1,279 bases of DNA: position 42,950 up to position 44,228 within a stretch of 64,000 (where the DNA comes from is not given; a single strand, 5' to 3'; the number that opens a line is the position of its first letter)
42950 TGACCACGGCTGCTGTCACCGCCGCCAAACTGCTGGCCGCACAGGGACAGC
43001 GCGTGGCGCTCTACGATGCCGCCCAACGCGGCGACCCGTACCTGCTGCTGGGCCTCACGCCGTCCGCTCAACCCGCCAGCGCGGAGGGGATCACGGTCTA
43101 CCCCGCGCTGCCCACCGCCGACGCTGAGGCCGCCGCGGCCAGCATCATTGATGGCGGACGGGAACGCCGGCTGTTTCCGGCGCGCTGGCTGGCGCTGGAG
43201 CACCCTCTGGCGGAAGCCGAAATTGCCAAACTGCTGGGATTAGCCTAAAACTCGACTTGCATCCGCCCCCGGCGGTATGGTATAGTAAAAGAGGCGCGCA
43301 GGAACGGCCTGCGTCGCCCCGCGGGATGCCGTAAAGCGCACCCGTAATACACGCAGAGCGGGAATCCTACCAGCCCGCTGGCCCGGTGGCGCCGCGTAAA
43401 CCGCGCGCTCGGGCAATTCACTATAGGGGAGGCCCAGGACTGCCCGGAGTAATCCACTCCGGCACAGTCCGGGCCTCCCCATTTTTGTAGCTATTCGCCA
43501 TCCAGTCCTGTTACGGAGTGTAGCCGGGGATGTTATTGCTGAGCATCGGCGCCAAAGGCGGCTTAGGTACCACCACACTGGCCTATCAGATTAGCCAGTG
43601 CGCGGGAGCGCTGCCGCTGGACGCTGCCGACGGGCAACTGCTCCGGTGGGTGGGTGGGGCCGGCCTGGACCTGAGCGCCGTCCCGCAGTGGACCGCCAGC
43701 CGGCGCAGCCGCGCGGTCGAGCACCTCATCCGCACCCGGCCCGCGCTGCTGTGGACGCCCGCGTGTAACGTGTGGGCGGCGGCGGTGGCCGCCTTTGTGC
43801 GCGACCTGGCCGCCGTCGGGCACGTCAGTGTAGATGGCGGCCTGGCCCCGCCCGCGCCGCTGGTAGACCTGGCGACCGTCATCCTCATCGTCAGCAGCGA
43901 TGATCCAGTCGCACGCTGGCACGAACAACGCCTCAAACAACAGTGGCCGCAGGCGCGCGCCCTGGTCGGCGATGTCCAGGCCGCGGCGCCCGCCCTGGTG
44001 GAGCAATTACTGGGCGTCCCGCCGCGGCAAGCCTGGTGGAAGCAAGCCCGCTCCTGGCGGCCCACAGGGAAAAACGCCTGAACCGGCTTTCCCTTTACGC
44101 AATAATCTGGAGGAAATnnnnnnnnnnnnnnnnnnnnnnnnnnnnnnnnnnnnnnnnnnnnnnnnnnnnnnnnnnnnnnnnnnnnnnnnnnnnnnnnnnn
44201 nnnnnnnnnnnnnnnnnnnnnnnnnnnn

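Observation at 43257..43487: Promoter-to-terminator-delimited ~195-nt RNA candidate inside the Tad locus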

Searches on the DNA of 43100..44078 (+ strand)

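Call 5: search_rna_families(source=window, start=43100, end=43700, threshold=evalue, max_evalue=10, show_alignments=3)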
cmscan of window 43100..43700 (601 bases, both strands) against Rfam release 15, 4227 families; matches with E-value up to 10: 10.
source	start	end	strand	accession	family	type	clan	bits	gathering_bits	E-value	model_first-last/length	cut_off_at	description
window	43598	43646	+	RF03274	mir-1238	Gene; miRNA;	-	16.8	81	3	1-83/83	no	mir-1238 microRNA precursor family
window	43426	43480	-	RF00891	mir-671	Gene; miRNA;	-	16.4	65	7.4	1-84/84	no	mir-671 microRNA precursor family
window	43422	43483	+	RF03322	mir-1641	Gene; miRNA;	-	16.2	104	2.4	1-85/85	no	mir-1641 microRNA precursor family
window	43107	43158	+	RF04131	mir-2032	Gene; miRNA;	-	16.1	100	4.2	1-77/77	no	mir-2032 microRNA precursor family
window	43417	43535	-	RF03016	RT-12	Gene; sRNA;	-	15.6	44.2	4.8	1-117/117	no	RT-12 RNA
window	43365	43414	-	RF02930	aspS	Cis-reg;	-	15.2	42.5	8.1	1-79/79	no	aspS RNA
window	43416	43493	+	RF02491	Gl_U1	Gene; snRNA; splicing;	CL00005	14.6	100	1.1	1-121/121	no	Giardia U1 spliceosomal RNA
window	43438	43486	+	RF02341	ncrMT1302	Gene; sRNA;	-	14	45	7.1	1-109/109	no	Mycobacterium sRNA ncrMT1302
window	43439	43534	-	RF02803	PyrR205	Gene; snRNA; snoRNA; HACA-box;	-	13.8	35.6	3.5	1-61/61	no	Pyrobaculum sRNA 205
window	43208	43250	+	RF02914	DUF805b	Cis-reg;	CL00115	11.8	35.6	2.5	2-25/35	no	DUF805b RNA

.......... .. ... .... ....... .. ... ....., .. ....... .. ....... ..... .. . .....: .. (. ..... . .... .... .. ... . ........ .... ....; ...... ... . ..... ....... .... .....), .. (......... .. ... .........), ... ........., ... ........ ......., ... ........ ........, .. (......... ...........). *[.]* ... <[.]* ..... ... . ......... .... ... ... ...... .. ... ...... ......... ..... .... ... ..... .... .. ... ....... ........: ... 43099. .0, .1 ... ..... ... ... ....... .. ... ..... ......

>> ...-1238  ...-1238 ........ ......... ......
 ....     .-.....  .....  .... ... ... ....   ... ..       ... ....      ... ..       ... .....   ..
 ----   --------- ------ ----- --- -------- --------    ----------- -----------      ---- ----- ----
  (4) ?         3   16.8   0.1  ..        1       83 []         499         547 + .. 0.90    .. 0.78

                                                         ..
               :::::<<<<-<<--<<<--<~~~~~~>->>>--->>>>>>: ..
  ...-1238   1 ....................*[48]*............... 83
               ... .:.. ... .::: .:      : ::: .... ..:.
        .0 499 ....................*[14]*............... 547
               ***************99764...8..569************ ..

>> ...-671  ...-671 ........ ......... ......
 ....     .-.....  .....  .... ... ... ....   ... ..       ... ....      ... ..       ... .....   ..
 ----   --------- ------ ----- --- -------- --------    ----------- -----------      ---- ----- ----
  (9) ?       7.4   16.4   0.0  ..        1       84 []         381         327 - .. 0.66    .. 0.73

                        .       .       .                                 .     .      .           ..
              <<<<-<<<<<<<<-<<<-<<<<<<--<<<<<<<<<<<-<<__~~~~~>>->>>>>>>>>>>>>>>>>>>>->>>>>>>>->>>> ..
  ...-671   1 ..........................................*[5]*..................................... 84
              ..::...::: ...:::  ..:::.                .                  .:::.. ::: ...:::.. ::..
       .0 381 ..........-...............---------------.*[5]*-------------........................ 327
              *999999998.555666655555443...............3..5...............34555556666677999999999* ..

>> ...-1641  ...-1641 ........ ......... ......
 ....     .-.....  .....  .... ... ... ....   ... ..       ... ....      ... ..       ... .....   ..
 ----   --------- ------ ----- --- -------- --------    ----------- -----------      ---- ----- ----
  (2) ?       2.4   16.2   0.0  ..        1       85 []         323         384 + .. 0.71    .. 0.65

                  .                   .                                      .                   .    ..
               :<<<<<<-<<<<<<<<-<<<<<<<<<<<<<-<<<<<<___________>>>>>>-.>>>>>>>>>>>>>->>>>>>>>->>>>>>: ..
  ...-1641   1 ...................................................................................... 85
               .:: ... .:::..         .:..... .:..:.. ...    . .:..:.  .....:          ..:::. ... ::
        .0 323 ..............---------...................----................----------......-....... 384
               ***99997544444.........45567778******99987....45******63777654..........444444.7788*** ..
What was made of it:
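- On Any Rfam 15 family (incl. c-di-GMP-I/II, other riboswitches, T-box, 6S, known sRNAs): Only noise (<= 17 bits) appears at E <= 10 around the locus (call 5).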

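Call 50: build_rna_model(alignment_id=A3, structure=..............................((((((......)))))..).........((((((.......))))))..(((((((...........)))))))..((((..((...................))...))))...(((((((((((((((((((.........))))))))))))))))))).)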
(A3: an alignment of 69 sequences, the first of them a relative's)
Model R1 built from alignment A3 (69 sequences, 194 columns); structure: as given.
model positions 157; base pairs 44; branch points 4; effective number of sequences 1.51; information 0.59 bits per position. Calibrated on 0.2 Mb of random sequence (short: E-values are rough).
structure used (alignment columns):
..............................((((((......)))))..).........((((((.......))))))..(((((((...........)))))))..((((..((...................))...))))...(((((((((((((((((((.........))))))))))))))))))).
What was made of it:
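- Many members are close relatives (effective sequence number 1.51, call 50), and the alignment was fitted to the model.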

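Call 51: search_with_rna_model(model_id=R1, source=window, filters=off, max_evalue=10, show_alignments=4)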
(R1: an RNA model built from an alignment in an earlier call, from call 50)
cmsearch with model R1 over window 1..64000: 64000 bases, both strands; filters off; matches with E-value up to 10: 40.
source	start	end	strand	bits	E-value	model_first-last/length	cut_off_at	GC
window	1961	2114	+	59.7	3.7e-15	1-157/157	no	0.41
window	2066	2115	-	34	4.2e-08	111-156/157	no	0.44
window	41876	42001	+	23.9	2.6e-05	1-157/157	no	0.52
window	41953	41999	-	21.8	9.7e-05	114-155/157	no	0.6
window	43358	43378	+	11.8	0.056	60-80/157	no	0.71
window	58699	58727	-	11.6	0.062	118-151/157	no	0.9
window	387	424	+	11.4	0.07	116-153/157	no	0.63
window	387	424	-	10.6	0.11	116-153/157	no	0.63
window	58699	58727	+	9.8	0.19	118-151/157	no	0.9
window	3089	3118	+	8.8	0.35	120-149/157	no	0.33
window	43426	43480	-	8.2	0.52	117-152/157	no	0.73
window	61465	61492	+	8.1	0.55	121-148/157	no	0.64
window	43426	43480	+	8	0.58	117-152/157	no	0.73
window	3089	3118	-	7.6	0.77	120-149/157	no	0.33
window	25321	25371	-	6.8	1.2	110-156/157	no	0.51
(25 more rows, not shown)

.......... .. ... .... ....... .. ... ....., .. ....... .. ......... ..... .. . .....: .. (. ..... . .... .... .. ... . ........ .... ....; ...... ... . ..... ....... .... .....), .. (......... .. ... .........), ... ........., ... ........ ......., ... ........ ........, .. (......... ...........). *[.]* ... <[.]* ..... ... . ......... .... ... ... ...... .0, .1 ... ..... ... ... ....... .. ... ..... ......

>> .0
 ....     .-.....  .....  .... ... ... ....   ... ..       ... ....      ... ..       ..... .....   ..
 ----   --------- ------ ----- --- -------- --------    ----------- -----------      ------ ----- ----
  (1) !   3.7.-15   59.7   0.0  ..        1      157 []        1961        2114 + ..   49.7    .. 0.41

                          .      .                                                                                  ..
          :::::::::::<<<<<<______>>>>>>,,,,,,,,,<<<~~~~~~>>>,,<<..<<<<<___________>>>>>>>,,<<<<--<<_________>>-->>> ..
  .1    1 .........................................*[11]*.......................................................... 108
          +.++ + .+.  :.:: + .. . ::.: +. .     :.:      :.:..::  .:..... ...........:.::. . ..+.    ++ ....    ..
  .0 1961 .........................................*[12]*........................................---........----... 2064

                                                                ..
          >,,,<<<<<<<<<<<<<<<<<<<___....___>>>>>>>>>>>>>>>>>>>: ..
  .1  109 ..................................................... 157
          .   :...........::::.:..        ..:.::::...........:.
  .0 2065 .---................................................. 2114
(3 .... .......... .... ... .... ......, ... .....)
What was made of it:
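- On The Anaerolineae leader RNA family defined here (model R1): The other two window copies do pass: E = 3.7e-15 and 2.6e-5 (call 51).
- It finds two further copies in the window (call 51).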

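Call 60: search_with_rna_model(model_id=R1, sources=[L007, L008, L009, L010, L012, L013, L014, L056, L011, L033], filters=off, max_evalue=0.1)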
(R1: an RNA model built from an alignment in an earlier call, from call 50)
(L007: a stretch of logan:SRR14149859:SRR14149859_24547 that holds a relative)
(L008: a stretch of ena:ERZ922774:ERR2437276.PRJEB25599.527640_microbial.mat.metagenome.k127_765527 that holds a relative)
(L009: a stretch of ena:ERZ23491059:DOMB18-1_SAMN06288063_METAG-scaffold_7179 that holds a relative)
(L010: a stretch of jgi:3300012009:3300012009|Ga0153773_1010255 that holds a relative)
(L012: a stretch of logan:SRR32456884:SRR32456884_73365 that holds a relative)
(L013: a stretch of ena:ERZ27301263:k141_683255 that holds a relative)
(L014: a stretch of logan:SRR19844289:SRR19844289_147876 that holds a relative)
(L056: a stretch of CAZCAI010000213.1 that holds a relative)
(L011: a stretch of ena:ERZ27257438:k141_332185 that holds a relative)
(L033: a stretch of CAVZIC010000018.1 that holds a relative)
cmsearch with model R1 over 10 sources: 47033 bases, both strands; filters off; matches with E-value up to 0.1: 21.
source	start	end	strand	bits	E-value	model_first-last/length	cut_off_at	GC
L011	1196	1352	+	177.2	1.4e-47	1-157/157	no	0.56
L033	6164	6298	-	82.7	1.3e-21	1-157/157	no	0.6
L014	302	461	+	80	7.1e-21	1-157/157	no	0.68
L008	197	363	+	66.7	3.3e-17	1-157/157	no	0.65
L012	2772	2944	+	55.6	3.6e-14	1-157/157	no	0.61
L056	1399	1571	-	53.1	1.8e-13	1-157/157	no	0.61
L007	2821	2977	+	49.5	1.8e-12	1-157/157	no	0.65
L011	1309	1350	-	38.3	2e-09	114-155/157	no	0.55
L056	5936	6064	-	34.9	1.7e-08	1-157/157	no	0.6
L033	6166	6210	+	34.6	2.2e-08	114-155/157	no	0.58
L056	5939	5979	+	27.8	1.6e-06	115-154/157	no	0.61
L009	1642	1756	+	27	2.6e-06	1-157/157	no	0.52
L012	2882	2942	-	24.7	1.2e-05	114-155/157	no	0.57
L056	1401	1461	+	24.7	1.2e-05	114-155/157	no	0.57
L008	298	361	-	21.6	7.8e-05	114-155/157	no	0.64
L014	408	460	-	20.1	0.00021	113-156/157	no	0.62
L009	1708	1758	-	19.2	0.00037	110-156/157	no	0.53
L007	2929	2975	-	17.5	0.0011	114-155/157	no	0.64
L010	1235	1356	+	13.4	0.014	1-157/157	no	0.64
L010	3107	3155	+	12.2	0.03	113-156/157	no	0.67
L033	1006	1116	+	10.5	0.089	1-157/157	no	0.68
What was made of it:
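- On The Anaerolineae leader RNA family defined here (model R1): With a model built without them, L014 scores 7e-21, L008 3e-17, L012 4e-14, L056 2e-13 and L007 2e-12 (call 60).
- Membership test: a model built without the window clade scores the syntenic orthologues at E = 7e-21 to 2e-12 (call 60). There are family-wide model hits (calls 51, 60).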

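Call 64: search_with_rna_model(model_id=R1, source=window, start=43270, end=43495, filters=off, max_evalue=10, show_alignments=3)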
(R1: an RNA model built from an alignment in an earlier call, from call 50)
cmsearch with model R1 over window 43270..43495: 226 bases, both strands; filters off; matches with E-value up to 10: 10.
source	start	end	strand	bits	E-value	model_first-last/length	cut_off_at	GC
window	43358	43378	+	11.8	0.0002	60-80/157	no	0.71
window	43426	43480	-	8.2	0.0018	117-152/157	no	0.73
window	43426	43480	+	8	0.002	117-152/157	no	0.73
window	43288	43313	+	3.6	0.035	30-55/157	no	0.69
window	43325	43337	+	-0.8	0.57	64-76/157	no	0.54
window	43297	43313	-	-1.1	0.68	59-81/157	no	0.76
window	43393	43405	+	-1.2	0.69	41-53/157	no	0.69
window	43357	43406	-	-3.7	3.5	12-55/157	no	0.74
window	43413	43424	-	-5.1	8.4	1-157/157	no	0.33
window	43343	43353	+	-5.2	8.9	42-52/157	no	0.45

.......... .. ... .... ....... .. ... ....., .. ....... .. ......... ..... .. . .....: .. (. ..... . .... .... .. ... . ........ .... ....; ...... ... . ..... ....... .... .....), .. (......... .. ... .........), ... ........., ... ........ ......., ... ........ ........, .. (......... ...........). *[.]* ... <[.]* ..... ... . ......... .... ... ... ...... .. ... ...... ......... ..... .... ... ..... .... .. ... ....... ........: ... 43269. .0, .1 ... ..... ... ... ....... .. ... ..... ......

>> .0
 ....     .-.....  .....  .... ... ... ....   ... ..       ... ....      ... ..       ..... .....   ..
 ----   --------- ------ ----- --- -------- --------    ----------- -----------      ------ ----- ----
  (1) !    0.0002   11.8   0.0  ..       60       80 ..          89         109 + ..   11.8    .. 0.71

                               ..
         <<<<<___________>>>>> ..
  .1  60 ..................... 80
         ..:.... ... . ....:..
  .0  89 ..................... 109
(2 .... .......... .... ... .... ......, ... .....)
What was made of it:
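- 43357..43379 (+): Hairpin P3, the family signature. Stem GCGGG/CCCGC (43358-43362 / 43374-43378), 11-nt loop AAUCCUACCAG (43363-43373). Local covariance-model hit at 43358-43378, 11.8 bits (calls 51, 64).
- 43426..43486 (+): P5, an intrinsic terminator. 23-bp interrupted hairpin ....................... (43426-43480) plus A+UUUUU (43481-43486). Local model hit (call 64).
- On The Anaerolineae leader RNA family defined here (model R1): Local model hit of 11.8 bits (calls 51, 64).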
